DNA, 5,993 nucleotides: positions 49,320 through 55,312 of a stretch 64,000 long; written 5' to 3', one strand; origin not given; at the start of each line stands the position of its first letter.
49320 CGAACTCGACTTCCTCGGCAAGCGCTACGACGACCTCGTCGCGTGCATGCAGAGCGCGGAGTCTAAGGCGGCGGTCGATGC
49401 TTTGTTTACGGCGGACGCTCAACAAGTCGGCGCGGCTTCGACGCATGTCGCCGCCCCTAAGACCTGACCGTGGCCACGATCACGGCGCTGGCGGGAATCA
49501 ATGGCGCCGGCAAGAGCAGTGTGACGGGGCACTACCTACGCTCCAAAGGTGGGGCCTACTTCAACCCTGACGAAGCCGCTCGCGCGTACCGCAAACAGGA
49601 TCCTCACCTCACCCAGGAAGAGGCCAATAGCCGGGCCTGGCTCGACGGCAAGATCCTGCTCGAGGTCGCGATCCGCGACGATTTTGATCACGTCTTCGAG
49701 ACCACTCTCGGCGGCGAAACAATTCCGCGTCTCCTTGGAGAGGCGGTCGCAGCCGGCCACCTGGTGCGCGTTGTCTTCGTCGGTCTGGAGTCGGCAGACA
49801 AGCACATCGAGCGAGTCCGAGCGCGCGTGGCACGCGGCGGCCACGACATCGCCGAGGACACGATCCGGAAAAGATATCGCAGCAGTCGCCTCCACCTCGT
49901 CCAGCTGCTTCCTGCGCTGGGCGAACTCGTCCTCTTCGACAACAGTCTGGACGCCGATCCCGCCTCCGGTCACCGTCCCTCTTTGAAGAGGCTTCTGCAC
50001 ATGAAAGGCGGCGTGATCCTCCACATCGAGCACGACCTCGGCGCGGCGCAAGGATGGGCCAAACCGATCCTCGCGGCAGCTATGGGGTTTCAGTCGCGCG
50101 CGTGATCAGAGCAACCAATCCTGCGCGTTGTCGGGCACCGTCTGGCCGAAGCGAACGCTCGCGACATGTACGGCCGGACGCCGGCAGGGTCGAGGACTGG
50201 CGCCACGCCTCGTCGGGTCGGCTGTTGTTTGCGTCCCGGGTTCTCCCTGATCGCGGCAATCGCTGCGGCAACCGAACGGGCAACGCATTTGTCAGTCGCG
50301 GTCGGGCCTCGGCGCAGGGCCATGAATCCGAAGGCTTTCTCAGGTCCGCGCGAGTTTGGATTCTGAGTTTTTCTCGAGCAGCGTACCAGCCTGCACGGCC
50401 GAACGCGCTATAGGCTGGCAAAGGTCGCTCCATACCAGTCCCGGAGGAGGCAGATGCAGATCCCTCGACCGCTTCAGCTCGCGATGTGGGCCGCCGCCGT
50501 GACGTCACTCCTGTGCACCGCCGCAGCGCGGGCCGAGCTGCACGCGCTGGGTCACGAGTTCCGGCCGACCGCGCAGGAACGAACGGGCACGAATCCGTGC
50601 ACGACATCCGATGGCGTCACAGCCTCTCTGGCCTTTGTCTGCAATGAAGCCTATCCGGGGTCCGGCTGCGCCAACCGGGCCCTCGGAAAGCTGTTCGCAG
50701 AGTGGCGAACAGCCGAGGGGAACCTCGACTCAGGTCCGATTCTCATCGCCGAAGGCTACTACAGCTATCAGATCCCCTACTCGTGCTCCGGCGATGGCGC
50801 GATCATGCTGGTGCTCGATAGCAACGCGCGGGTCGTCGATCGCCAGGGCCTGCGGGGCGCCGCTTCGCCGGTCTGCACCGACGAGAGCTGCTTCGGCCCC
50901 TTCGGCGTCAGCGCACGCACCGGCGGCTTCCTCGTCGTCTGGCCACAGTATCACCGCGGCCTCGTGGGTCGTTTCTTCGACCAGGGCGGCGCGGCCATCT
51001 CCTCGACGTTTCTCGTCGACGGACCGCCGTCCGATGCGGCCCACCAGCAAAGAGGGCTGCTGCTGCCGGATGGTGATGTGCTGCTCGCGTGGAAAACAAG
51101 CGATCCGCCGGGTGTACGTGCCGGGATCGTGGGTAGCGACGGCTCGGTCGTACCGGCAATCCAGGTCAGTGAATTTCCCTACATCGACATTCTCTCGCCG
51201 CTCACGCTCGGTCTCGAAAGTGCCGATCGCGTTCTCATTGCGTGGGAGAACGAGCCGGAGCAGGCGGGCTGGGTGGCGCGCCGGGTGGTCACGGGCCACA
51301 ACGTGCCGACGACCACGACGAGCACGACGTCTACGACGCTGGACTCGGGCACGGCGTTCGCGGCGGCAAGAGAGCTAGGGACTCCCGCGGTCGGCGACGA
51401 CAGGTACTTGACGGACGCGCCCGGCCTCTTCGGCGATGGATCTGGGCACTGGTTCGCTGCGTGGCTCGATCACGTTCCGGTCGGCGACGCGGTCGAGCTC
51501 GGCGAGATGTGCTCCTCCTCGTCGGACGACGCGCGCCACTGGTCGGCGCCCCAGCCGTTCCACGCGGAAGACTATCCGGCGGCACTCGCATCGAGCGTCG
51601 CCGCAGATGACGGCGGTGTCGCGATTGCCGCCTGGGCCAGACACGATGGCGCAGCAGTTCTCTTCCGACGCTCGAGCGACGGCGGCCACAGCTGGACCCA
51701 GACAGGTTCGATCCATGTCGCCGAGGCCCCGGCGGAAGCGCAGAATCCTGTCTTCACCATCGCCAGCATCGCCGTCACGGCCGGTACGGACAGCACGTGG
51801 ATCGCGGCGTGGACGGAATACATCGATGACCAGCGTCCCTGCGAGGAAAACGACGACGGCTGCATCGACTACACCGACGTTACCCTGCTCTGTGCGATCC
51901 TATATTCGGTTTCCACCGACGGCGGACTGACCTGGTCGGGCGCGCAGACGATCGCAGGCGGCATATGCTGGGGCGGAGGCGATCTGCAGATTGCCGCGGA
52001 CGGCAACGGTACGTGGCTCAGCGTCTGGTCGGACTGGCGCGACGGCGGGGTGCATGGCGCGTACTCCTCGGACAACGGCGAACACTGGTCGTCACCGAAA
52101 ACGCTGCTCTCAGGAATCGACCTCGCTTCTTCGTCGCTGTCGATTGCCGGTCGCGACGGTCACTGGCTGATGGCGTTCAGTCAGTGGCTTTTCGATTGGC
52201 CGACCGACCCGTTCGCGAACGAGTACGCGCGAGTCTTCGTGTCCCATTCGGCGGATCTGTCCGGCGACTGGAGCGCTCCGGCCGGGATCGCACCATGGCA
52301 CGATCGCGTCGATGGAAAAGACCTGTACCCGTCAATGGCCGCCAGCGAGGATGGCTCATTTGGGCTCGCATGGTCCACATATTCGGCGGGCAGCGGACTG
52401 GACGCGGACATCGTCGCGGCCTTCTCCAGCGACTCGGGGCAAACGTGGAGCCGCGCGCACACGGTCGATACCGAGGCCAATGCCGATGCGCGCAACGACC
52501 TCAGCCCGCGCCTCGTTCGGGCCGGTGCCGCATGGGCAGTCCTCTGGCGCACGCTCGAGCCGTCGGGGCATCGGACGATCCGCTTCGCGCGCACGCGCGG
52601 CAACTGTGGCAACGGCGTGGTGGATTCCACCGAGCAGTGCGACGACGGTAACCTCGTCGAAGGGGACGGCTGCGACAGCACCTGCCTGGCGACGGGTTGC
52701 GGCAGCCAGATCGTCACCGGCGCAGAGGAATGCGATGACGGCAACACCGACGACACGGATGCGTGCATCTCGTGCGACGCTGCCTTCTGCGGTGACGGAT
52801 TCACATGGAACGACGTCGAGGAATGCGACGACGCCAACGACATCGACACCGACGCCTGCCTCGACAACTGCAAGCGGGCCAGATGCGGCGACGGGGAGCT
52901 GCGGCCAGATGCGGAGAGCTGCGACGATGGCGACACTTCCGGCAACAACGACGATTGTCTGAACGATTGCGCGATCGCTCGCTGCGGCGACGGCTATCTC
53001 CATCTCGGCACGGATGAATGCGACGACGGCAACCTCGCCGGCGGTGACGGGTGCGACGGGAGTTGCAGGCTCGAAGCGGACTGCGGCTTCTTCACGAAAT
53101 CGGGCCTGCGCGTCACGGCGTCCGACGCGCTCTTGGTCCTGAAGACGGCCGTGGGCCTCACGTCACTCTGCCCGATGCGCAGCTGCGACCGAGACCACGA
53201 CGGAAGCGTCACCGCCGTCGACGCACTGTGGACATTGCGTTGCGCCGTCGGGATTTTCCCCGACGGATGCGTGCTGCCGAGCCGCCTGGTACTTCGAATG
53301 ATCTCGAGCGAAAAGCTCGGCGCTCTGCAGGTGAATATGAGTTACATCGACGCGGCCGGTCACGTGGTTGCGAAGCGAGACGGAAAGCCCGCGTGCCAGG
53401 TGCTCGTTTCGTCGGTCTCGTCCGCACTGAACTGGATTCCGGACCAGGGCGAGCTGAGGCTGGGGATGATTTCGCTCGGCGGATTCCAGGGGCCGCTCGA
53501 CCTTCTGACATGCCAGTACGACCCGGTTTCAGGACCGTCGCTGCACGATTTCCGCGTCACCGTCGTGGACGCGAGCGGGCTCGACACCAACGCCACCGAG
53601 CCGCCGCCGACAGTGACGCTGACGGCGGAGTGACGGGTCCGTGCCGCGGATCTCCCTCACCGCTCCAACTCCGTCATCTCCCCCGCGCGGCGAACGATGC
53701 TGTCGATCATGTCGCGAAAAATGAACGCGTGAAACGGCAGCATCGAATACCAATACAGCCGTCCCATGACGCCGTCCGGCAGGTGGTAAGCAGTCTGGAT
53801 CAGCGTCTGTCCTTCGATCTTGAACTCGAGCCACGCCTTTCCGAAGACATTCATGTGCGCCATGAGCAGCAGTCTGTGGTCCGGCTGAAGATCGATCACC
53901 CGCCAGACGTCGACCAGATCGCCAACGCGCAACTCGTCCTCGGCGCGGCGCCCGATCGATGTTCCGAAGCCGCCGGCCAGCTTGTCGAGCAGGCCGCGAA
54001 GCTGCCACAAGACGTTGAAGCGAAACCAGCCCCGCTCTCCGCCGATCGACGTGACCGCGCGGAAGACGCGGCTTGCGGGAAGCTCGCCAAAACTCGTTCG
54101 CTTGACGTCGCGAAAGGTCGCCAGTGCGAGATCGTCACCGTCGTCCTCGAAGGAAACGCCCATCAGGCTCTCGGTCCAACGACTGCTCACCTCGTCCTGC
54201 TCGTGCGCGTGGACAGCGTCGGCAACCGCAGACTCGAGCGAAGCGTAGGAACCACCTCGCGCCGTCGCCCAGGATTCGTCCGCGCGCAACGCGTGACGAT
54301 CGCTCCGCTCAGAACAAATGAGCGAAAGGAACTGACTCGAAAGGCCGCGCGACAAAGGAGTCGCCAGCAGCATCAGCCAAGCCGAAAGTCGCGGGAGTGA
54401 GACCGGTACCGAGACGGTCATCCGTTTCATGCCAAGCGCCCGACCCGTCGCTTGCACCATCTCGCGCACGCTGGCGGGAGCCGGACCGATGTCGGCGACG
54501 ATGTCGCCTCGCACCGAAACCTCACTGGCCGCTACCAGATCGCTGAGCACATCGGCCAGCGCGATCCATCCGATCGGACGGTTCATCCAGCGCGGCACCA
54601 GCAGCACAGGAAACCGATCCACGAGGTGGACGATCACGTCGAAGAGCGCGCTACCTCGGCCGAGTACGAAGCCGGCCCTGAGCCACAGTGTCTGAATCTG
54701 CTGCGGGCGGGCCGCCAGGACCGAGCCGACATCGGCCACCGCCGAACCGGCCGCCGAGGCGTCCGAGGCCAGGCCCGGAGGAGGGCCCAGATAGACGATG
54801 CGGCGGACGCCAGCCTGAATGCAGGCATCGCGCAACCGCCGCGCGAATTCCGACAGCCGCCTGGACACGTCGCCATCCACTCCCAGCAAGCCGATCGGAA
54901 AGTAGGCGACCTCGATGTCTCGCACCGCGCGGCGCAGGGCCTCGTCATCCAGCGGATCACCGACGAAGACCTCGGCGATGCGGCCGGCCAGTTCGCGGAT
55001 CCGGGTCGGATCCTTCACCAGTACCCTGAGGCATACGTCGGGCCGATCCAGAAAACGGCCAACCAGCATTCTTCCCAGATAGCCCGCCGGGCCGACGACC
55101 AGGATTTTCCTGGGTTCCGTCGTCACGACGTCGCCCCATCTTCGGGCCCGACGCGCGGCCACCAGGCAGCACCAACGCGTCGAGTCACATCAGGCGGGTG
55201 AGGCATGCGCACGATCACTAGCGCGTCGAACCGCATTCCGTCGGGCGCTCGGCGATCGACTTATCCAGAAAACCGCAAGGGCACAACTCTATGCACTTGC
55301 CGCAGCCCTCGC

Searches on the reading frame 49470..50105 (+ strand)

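Call 85: search_protein_families(library=pfam, proteins=[window:49470-50105:+], max_evalue=0.001)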
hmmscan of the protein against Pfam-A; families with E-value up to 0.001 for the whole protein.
window:49470-50105:+ (211 aa): 1 family
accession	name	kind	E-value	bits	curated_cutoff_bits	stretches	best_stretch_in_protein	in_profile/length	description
PF13671.12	AAA_33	-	0.00012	22.8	27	1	6-130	3-131/143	AAA domain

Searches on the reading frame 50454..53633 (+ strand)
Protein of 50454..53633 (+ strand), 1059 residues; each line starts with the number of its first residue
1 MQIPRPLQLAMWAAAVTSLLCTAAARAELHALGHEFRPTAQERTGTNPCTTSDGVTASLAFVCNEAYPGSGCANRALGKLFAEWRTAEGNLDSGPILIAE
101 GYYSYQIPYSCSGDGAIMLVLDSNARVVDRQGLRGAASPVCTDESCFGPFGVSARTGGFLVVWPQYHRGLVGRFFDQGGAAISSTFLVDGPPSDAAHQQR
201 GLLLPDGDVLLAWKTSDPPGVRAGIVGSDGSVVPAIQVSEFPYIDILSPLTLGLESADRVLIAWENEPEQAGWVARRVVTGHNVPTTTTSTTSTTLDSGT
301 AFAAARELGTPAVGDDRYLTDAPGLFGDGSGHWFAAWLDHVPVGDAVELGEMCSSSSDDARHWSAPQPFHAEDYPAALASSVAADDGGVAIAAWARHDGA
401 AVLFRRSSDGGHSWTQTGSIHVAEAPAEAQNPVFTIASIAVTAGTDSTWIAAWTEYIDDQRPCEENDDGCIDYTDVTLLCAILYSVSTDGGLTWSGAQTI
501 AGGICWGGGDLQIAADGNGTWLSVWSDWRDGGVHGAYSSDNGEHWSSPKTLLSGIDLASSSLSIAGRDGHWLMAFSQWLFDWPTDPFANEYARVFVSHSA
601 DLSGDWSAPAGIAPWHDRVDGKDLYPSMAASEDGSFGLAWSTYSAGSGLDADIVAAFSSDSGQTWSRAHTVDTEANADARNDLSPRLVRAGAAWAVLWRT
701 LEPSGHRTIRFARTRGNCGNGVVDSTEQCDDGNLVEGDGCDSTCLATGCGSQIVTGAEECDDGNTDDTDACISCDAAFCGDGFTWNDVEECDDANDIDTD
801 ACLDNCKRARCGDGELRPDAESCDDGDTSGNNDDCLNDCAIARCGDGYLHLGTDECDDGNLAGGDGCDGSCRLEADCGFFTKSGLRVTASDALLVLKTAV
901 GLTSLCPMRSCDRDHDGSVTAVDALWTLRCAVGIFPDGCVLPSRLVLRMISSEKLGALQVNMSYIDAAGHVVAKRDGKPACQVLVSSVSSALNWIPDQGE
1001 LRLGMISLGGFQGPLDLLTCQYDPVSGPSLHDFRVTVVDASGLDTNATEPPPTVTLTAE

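Call 85: search_protein_families(library=pfam, proteins=[window:50454-53633:+], max_evalue=0.001)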
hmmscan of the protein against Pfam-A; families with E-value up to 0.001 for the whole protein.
window:50454-53633:+ (1059 aa): 2 families
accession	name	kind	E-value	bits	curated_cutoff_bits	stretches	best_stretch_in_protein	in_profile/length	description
PF13948.11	DUF4215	-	8e-15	55.3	27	1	717-744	20-46/47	Domain of unknown function (DUF4215)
PF13088.12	BNR_2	-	6.8e-10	39.2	31.4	1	482-677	20-210/277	BNR repeat-like domain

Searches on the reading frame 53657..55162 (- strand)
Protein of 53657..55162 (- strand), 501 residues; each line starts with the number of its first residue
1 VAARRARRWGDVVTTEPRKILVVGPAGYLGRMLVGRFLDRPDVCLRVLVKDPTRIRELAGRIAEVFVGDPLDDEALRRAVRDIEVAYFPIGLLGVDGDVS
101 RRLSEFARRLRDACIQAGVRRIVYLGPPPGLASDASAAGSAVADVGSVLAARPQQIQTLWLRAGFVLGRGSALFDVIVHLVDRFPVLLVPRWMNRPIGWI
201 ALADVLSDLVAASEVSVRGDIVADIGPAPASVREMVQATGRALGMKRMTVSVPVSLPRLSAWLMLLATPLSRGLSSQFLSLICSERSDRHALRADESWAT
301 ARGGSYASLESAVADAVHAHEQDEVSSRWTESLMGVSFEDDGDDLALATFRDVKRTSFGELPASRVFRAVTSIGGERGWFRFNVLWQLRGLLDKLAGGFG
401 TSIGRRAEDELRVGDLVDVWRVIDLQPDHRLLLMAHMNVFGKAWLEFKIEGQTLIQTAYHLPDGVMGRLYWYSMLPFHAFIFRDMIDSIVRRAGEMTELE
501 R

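Call 3: search_protein_families(library=pfam, proteins=[window:53657-55162:-], max_evalue=0.01)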
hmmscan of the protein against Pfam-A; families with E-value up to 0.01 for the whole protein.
window:53657-55162:- (501 aa): 6 families
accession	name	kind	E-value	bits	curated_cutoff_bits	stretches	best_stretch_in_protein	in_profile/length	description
PF11066.14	DUF2867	-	2.5e-29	102.8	27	1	348-485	5-142/142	Protein of unknown function (DUF2867)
PF13460.12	NAD_binding_10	-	2.7e-10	40.9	27.2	1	26-125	3-96/184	NAD(P)H-binding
PF05368.20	NmrA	-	5.9e-09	36.4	27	1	18-124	3-104/298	NmrA-like family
PF01073.25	3Beta_HSD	-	0.00024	20.7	22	1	21-125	1-114/280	3-beta hydroxysteroid dehydrogenase/isomerase family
PF02254.24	TrkA_N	-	0.0037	18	23.8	1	21-113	2-89/116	TrkA-N domain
PF01370.27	Epimerase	-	0.0067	16.3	20.9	0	20-125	1-113/240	NAD dependent epimerase/dehydratase family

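Call 4: search_protein_families(library=ncbifam, proteins=[window:53657-55162:-], max_evalue=0.01)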
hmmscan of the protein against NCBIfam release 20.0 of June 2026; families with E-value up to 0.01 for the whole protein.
window:53657-55162:- (501 aa): 3 families
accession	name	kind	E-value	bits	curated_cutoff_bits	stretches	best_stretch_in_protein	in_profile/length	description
TIGR03466.1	HpnA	hypoth_equivalog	1.9e-05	23.7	367.65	1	19-124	2-110/327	hopanoid-associated sugar epimerase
NF052578.1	StrlDmthSdmBMthl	equivalog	0.00097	19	600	1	20-124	3-110/328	sterol demethylase protein SdmB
NF004849.1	PRK06200.1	equivalog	0.007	15.5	330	0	16-83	5-74/269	3-(cis-5,6-dihydroxycyclohexa-1,3-dien-1-yl)propanoate dehydrogenase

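Call 42: search_protein_families(library=padloc, proteins=[window:53657-55162:-], max_evalue=0.01)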
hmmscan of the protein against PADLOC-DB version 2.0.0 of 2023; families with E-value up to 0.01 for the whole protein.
window:53657-55162:- (501 aa): 0 families
